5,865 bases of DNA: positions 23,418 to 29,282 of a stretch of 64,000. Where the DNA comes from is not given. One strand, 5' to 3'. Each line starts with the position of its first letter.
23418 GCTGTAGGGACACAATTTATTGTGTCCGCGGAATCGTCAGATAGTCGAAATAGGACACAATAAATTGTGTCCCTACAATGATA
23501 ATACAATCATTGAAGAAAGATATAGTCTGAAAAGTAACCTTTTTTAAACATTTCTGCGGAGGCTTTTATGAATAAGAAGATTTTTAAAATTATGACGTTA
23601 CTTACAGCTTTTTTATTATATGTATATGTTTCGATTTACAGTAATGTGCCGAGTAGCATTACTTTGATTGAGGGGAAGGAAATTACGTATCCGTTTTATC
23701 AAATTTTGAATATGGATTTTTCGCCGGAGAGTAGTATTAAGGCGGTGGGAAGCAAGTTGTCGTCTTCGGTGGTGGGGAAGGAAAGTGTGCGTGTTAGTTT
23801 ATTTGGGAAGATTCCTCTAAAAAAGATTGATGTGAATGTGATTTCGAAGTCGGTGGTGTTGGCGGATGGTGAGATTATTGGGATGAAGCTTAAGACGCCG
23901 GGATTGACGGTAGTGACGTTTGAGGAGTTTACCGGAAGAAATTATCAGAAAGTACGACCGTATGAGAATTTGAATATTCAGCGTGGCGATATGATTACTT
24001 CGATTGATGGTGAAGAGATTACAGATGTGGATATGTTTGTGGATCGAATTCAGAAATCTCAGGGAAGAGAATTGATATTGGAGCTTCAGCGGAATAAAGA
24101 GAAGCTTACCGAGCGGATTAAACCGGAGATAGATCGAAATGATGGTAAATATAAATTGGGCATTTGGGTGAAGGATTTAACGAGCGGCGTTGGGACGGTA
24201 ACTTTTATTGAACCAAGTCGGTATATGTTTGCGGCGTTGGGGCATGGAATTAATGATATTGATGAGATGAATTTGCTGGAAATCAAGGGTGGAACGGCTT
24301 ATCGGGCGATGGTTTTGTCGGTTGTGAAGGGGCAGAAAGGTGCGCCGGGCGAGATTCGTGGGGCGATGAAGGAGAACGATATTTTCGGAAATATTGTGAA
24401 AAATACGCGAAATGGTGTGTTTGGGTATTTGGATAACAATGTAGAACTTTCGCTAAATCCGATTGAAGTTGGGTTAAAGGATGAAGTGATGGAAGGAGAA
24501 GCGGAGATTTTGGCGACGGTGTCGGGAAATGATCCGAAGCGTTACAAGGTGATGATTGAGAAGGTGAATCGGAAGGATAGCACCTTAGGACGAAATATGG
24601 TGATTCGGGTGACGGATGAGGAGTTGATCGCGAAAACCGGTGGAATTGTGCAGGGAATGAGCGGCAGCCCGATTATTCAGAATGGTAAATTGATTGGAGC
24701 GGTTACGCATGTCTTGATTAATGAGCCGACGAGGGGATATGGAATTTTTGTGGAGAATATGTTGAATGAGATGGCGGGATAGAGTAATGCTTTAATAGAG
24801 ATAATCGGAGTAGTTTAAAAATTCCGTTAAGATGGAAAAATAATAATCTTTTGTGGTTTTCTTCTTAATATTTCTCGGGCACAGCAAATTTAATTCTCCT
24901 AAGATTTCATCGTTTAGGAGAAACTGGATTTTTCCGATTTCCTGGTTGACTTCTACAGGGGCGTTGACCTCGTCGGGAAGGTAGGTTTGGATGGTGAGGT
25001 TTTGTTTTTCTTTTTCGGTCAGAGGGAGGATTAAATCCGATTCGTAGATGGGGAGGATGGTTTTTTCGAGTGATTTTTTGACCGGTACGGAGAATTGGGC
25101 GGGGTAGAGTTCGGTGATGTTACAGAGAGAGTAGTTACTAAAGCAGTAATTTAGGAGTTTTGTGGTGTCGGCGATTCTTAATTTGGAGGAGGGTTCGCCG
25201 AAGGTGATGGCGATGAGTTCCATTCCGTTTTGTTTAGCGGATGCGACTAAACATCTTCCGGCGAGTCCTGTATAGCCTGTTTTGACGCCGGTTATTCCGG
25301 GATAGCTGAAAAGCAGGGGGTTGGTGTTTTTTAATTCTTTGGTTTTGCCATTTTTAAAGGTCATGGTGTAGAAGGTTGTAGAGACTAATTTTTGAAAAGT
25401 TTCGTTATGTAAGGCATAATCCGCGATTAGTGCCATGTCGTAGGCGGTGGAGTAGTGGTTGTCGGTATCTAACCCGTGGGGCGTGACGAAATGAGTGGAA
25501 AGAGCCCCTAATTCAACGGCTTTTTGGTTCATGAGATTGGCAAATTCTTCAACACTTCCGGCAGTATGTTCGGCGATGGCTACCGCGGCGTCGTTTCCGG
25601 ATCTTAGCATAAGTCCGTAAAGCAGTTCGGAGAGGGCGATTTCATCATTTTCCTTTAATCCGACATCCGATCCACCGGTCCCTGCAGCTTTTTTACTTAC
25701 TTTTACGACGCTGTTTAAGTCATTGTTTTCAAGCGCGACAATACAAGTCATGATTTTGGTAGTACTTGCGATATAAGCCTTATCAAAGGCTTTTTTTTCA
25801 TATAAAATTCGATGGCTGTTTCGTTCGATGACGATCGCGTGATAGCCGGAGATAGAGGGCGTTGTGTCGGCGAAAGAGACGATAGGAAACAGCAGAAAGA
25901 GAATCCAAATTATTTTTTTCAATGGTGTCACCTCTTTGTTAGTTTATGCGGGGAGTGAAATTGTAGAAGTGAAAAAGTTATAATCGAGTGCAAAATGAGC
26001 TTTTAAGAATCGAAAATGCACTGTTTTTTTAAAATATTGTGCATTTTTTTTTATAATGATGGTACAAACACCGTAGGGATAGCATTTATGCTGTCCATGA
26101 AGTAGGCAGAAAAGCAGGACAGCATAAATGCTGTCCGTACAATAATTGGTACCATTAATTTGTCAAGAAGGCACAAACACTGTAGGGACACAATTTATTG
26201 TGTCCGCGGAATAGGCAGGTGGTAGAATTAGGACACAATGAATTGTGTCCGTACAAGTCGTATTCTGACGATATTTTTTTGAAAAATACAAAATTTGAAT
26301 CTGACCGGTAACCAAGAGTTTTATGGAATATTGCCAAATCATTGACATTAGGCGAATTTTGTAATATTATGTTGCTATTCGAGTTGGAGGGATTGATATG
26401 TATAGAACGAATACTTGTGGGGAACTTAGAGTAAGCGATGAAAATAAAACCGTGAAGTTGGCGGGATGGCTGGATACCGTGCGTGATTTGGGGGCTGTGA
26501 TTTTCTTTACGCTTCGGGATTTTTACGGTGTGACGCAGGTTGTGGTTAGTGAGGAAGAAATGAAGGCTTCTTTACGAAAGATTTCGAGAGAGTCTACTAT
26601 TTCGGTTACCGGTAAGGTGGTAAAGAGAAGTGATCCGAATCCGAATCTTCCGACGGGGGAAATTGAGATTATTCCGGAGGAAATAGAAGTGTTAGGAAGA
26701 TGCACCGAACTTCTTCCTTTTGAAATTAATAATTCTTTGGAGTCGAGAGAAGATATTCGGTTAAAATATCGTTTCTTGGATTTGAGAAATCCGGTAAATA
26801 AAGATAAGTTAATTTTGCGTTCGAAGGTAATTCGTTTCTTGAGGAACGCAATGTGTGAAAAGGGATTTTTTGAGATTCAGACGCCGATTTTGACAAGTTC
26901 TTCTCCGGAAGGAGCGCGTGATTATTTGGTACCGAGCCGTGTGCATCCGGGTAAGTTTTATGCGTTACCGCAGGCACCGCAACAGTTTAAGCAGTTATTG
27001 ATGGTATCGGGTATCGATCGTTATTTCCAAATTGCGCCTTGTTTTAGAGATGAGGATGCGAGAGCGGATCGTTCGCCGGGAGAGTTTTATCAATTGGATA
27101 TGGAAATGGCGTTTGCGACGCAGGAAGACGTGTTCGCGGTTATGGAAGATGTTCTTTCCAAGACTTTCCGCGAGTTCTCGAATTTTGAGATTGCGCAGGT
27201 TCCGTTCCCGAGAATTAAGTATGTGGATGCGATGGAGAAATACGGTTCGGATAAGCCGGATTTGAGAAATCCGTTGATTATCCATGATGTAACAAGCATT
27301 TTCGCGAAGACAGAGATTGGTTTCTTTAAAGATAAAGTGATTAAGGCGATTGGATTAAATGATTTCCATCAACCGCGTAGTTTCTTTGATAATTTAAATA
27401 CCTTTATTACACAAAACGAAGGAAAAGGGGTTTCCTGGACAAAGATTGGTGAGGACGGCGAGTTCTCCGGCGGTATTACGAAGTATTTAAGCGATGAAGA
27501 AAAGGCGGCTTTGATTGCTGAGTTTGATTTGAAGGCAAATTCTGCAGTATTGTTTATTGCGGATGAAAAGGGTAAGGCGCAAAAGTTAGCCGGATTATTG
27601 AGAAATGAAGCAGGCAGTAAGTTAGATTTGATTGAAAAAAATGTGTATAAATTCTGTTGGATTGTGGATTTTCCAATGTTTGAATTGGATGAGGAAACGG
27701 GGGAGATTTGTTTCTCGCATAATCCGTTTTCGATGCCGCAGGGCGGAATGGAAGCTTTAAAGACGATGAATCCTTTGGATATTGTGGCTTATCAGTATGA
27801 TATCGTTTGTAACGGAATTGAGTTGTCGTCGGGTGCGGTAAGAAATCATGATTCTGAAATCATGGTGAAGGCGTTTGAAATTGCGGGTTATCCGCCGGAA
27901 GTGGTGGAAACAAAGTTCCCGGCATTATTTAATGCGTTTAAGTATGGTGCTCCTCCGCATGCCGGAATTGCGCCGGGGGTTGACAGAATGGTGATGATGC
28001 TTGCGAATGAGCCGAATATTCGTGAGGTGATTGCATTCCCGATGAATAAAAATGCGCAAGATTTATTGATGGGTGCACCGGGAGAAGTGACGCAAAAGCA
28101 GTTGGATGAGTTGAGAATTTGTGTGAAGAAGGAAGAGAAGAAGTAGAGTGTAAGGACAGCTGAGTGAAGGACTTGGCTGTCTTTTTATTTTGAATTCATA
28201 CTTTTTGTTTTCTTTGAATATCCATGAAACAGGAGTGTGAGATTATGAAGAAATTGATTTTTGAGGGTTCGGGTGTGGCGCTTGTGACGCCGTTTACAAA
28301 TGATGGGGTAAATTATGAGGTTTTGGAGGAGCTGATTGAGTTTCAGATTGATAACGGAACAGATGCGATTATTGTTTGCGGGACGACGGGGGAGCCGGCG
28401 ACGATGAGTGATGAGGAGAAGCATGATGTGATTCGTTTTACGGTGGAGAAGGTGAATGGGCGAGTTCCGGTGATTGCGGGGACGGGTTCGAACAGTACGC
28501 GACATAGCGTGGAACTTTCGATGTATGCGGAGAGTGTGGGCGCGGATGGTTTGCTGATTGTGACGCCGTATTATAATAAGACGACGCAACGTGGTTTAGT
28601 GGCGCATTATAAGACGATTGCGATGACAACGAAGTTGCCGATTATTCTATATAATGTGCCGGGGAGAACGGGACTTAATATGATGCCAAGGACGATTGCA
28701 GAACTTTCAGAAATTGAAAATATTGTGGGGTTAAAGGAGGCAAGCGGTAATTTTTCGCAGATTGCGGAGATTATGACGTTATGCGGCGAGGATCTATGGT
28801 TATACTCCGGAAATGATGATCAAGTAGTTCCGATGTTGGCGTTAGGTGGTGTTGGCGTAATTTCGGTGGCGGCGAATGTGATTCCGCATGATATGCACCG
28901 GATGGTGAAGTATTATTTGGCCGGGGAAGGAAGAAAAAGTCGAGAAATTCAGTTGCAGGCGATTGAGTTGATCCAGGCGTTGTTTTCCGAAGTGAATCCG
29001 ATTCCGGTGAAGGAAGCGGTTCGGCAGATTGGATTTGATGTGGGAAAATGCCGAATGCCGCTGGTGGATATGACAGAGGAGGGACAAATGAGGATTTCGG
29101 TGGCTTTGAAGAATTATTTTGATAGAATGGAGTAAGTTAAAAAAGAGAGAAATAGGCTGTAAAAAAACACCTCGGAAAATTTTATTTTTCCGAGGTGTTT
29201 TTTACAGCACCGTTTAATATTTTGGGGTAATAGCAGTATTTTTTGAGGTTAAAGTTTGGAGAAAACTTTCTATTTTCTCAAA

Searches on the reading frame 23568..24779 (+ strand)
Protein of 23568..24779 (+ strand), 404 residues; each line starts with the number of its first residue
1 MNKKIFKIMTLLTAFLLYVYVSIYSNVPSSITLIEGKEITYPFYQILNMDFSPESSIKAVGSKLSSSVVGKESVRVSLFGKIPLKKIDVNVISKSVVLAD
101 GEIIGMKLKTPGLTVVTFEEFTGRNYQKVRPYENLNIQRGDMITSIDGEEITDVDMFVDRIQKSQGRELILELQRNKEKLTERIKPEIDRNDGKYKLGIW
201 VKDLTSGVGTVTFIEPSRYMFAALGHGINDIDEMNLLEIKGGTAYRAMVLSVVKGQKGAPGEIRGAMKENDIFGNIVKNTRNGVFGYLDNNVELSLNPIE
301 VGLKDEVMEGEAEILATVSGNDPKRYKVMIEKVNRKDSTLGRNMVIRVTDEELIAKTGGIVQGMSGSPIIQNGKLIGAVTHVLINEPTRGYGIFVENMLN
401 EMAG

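Call 41: search_protein_families(library=pfam, proteins=[window:23568-24779:+], max_evalue=0.001)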
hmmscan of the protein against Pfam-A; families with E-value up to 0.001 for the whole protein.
window:23568-24779:+ (404 aa): 3 families
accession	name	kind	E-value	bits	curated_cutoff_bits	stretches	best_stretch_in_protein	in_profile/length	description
PF05580.18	Peptidase_S55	-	3.1e-81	272.9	25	1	194-399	2-210/210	SpoIVB peptidase S55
PF13180.12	PDZ_2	-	5.4e-06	27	27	1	127-184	20-78/80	PDZ domain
PF17820.7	PDZ_6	-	1.3e-05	25.3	27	1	137-175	16-54/54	PDZ domain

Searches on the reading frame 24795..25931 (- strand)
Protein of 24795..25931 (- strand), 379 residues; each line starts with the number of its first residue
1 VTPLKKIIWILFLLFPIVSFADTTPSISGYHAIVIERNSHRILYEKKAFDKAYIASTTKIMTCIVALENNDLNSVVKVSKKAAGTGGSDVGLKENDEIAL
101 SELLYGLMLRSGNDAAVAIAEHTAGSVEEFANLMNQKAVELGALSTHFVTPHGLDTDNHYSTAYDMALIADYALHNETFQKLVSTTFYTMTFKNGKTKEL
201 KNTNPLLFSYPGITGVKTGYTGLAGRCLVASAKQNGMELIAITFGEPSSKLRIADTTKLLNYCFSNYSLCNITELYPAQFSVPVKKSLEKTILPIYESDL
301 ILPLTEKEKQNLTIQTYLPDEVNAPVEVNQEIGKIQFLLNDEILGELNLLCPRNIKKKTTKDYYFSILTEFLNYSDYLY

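Call 41: search_protein_families(library=pfam, proteins=[window:24795-25931:-], max_evalue=0.001)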
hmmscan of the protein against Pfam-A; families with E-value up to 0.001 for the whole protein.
window:24795-25931:- (379 aa): 2 families
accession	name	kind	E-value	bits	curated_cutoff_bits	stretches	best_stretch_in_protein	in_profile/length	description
PF00768.25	Peptidase_S11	-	6.7e-67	225.9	27.6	1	21-246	4-237/239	D-alanyl-D-alanine carboxypeptidase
PF07943.18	PBP5_C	-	2.1e-12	47.5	21.2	1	281-357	15-91/91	Penicillin-binding protein 5, C-terminal domain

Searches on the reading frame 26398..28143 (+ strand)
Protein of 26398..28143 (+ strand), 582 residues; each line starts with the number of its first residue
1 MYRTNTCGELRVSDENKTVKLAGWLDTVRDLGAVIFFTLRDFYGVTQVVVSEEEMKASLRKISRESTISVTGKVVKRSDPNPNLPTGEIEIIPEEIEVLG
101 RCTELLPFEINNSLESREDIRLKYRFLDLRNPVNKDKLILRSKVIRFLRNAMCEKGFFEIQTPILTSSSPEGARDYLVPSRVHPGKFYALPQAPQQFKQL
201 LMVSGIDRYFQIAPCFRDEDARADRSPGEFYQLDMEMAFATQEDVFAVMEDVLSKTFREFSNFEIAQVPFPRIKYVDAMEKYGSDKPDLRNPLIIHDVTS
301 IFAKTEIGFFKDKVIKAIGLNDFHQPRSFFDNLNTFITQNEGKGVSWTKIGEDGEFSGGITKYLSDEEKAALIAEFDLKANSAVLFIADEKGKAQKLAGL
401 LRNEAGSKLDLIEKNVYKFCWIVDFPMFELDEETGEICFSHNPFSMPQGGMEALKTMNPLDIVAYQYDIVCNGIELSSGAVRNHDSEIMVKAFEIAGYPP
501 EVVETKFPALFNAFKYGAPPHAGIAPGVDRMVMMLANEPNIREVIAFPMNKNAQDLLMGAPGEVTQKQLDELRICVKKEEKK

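Call 41: search_protein_families(library=pfam, proteins=[window:26398-28143:+], max_evalue=0.001)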
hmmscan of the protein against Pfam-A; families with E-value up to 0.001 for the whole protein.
window:26398-28143:+ (582 aa): 3 families
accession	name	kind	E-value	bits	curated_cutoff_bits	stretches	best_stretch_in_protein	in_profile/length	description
PF00152.25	tRNA-synt_2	-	5.8e-112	374.2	25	1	118-551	2-308/308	tRNA synthetases class II (D, K and N)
PF01336.31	tRNA_anti-codon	-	3.5e-16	59.3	27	1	19-99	1-75/75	OB-fold nucleic acid binding domain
PF02938.19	GAD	-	6.5e-12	46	23.4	1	312-396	8-93/95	GAD domain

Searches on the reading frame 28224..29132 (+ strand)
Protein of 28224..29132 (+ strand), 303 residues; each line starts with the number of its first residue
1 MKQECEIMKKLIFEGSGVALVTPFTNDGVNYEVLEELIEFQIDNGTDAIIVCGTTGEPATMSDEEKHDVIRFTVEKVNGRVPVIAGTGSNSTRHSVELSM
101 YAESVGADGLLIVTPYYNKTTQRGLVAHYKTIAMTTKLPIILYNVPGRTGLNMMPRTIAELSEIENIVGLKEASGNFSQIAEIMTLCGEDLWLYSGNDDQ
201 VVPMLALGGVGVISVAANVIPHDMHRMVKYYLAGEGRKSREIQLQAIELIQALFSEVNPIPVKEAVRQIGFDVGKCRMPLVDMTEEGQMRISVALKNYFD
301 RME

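Call 41: search_protein_families(library=pfam, proteins=[window:28224-29132:+], max_evalue=0.001)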
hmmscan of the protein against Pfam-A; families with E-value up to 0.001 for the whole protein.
window:28224-29132:+ (303 aa): 1 family
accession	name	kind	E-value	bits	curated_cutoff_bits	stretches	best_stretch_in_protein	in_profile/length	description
PF00701.28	DHDPS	-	1.7e-101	339.2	22.1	1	13-297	2-288/289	Dihydrodipicolinate synthetase family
